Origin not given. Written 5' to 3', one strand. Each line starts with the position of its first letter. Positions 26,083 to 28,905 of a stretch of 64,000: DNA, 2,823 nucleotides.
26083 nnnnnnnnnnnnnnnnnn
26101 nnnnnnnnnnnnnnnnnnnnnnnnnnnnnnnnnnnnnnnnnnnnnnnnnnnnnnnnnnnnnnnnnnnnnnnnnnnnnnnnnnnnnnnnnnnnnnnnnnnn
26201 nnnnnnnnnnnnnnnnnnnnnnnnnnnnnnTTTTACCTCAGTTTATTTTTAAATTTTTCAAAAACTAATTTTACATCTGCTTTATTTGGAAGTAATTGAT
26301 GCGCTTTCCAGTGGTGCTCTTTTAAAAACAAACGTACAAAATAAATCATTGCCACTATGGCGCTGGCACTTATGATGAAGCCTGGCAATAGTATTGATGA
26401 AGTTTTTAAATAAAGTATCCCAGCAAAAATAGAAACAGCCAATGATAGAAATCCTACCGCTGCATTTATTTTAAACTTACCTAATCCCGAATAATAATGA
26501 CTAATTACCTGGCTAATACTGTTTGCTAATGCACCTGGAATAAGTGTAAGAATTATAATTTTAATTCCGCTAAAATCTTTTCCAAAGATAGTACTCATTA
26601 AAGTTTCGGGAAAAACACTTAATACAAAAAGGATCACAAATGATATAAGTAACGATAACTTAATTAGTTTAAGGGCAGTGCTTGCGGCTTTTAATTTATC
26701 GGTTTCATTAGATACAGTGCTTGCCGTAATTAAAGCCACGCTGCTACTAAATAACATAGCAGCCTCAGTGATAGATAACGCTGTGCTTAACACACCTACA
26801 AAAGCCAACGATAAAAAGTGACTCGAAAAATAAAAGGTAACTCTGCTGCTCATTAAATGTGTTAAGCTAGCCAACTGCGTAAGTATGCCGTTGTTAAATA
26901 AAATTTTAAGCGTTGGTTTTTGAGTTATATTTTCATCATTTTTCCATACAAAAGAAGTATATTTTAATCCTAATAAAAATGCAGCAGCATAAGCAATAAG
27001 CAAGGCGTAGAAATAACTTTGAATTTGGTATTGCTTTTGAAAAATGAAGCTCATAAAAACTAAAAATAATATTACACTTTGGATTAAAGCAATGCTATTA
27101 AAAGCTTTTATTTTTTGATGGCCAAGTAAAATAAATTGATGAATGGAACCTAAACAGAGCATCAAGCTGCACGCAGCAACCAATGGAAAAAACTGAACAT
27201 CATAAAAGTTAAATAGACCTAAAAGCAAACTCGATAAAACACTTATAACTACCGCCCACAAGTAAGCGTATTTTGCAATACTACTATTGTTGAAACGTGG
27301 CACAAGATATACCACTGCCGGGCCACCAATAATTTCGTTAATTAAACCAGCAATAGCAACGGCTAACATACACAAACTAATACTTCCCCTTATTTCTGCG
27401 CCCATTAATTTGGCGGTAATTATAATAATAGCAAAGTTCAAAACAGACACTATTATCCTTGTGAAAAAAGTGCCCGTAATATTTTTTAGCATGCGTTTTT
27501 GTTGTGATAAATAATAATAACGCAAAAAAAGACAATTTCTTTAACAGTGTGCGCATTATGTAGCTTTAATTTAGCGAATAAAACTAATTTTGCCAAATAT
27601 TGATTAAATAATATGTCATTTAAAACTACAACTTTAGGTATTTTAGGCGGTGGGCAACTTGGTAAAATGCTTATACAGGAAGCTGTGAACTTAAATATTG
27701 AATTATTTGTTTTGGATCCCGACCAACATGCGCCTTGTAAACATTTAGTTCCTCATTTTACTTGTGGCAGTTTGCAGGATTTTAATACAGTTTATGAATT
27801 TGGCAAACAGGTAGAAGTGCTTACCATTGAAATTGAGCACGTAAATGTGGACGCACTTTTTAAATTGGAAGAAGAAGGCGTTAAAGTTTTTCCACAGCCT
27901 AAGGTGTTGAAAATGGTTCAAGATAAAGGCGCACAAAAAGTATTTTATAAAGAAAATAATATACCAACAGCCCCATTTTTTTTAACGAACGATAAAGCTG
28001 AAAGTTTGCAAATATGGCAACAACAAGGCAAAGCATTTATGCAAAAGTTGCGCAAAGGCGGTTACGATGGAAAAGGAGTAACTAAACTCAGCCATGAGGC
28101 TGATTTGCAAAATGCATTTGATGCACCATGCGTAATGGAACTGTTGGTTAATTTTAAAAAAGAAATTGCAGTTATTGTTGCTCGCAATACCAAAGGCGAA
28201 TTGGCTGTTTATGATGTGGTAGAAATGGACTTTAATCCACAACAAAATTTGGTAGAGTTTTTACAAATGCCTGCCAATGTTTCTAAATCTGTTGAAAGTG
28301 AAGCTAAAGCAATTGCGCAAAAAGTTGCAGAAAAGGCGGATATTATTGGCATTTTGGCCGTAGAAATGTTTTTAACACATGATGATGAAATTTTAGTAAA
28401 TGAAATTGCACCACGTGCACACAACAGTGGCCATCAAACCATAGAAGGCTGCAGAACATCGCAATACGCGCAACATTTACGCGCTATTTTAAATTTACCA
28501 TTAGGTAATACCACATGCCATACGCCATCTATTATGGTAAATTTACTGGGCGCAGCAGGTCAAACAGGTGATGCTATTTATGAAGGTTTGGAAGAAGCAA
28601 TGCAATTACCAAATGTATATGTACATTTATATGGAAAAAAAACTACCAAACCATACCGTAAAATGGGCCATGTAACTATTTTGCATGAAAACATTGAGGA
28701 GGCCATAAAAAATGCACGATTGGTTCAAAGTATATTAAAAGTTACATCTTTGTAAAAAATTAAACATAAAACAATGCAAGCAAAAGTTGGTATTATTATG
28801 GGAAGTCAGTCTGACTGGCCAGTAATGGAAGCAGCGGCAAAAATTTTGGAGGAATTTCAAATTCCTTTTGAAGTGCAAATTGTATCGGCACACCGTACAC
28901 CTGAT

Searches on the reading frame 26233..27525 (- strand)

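Call 11: search_protein_families(library=pfam, proteins=[window:26233-27525:-])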
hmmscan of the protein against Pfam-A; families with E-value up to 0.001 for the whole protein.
window:26233-27525:- (430 aa): 1 family
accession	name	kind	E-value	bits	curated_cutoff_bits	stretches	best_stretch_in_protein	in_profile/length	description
PF01554.23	MatE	-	0.0002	21.5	24.9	1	219-367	5-157/161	MatE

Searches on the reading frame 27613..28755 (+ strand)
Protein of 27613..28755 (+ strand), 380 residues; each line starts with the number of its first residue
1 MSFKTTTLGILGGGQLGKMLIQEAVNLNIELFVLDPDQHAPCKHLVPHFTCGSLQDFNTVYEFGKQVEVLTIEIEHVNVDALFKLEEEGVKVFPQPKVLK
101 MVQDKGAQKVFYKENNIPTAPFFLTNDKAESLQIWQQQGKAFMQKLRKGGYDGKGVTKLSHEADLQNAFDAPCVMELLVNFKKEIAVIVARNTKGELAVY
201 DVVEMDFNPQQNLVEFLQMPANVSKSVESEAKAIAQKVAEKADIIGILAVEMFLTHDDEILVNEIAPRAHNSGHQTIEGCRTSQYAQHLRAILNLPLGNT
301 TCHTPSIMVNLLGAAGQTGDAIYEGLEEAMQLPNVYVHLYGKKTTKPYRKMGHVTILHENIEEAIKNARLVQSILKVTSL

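Call 11: search_protein_families(library=pfam, proteins=[window:27613-28755:+])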
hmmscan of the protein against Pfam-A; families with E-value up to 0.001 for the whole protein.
window:27613-28755:+ (380 aa): 5 families
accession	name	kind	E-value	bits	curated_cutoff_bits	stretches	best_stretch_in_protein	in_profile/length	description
PF02222.28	ATP-grasp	-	1.4e-46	158.8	27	1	111-285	2-179/179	ATP-grasp domain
PF22660.2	RS_preATP-grasp-like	-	1.8e-32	112.1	27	1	6-103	2-98/98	Ribonucleotide synthetase preATP-grasp domain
PF17769.7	PurK_C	-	8.6e-20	70.6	22.6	1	306-366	1-55/56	Phosphoribosylaminoimidazole carboxylase C-terminal domain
PF21244.3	PurT_C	-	1.3e-07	31.5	26.7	1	316-372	10-65/68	PurT, C-terminal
PF07478.18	Dala_Dala_lig_C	-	0.00029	20.8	24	1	195-266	106-173/204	D-ala D-ala ligase C-terminus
